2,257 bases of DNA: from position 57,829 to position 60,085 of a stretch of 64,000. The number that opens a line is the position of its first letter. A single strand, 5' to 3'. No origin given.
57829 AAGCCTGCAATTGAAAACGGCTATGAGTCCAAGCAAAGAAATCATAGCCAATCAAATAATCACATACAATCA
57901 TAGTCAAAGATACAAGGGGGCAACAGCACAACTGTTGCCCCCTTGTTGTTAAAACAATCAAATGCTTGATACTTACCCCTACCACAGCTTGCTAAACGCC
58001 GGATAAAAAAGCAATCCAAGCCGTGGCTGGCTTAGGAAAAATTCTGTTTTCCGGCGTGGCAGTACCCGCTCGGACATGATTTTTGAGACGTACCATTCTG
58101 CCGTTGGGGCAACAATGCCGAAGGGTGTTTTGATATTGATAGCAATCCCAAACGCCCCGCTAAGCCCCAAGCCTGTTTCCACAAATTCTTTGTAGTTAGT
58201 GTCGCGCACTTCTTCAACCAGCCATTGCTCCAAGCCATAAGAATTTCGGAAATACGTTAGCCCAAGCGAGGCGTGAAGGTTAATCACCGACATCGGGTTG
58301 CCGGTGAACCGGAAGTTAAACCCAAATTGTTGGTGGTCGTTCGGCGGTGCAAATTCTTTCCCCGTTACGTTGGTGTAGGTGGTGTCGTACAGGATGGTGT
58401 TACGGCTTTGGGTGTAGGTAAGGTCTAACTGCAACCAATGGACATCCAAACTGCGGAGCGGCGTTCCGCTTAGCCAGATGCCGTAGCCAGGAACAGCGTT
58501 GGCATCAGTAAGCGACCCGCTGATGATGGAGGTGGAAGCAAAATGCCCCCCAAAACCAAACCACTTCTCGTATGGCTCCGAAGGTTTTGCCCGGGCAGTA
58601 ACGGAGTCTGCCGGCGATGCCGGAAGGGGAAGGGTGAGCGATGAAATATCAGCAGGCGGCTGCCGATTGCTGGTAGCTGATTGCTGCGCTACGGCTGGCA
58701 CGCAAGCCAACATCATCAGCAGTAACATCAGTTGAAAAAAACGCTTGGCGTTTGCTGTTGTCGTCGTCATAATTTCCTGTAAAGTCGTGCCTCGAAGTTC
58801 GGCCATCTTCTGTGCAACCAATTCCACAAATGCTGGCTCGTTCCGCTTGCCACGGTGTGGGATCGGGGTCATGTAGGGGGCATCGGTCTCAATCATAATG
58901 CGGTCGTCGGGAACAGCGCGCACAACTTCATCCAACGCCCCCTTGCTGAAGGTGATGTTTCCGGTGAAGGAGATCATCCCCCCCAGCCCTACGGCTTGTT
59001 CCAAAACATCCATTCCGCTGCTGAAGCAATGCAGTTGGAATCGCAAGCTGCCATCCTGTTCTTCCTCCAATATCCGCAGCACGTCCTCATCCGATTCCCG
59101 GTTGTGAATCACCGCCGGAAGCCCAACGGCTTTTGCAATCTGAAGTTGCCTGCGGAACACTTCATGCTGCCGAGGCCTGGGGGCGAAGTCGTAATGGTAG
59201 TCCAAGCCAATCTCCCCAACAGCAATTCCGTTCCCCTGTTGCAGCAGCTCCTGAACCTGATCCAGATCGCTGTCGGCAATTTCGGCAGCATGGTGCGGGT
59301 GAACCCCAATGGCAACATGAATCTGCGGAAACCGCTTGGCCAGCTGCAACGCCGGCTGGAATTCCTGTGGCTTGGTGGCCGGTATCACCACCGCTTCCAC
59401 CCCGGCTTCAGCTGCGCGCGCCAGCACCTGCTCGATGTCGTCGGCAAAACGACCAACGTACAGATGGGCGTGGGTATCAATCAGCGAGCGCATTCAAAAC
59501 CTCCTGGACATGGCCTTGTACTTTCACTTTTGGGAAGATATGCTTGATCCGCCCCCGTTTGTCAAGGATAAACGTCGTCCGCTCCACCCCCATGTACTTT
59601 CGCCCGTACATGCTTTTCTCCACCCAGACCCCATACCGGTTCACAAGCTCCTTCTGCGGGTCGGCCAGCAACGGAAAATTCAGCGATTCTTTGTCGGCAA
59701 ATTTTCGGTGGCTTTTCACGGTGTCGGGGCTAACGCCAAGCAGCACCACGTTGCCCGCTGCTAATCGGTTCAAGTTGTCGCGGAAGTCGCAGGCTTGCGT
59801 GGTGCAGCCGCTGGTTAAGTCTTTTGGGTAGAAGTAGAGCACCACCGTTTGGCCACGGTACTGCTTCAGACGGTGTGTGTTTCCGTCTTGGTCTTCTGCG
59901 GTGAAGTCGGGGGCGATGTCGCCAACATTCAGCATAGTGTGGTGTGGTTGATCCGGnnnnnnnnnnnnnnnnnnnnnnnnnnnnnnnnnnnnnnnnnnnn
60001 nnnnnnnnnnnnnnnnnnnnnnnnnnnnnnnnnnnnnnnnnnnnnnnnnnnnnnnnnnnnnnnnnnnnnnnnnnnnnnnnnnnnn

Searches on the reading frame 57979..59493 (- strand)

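Call 62: search_protein_families(library=pfam, proteins=[window:57979-59493:-], max_evalue=0.01)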
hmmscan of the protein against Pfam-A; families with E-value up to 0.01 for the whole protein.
window:57979-59493:- (504 aa): 1 family
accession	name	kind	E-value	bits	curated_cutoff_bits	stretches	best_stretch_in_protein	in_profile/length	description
PF01026.27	TatD_DNase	-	9.9e-82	274.6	27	1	5-254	1-253/253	TatD related DNase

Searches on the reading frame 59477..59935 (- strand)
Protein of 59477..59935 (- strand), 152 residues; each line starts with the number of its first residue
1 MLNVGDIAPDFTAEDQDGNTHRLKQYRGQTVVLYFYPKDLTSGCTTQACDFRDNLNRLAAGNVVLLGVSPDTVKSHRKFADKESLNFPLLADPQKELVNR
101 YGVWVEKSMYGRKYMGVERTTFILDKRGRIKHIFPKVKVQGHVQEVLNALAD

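Call 62: search_protein_families(library=pfam, proteins=[window:59477-59935:-], max_evalue=0.01)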
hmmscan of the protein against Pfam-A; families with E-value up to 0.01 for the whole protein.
window:59477-59935:- (152 aa): 4 families
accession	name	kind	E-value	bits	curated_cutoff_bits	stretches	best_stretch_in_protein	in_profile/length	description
PF00578.27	AhpC-TSA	-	8.1e-44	149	26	1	4-133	1-124/124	AhpC/TSA family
PF08534.16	Redoxin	-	8.5e-23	81.2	26.6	1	4-147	2-145/148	Redoxin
PF13911.12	AhpC-TSA_2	-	0.00014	22.7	27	1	52-119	3-56/114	AhpC/TSA antioxidant enzyme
PF18530.7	Swi6_N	-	0.0015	19.2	33.8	1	81-134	44-96/103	Swi6 N-terminal domain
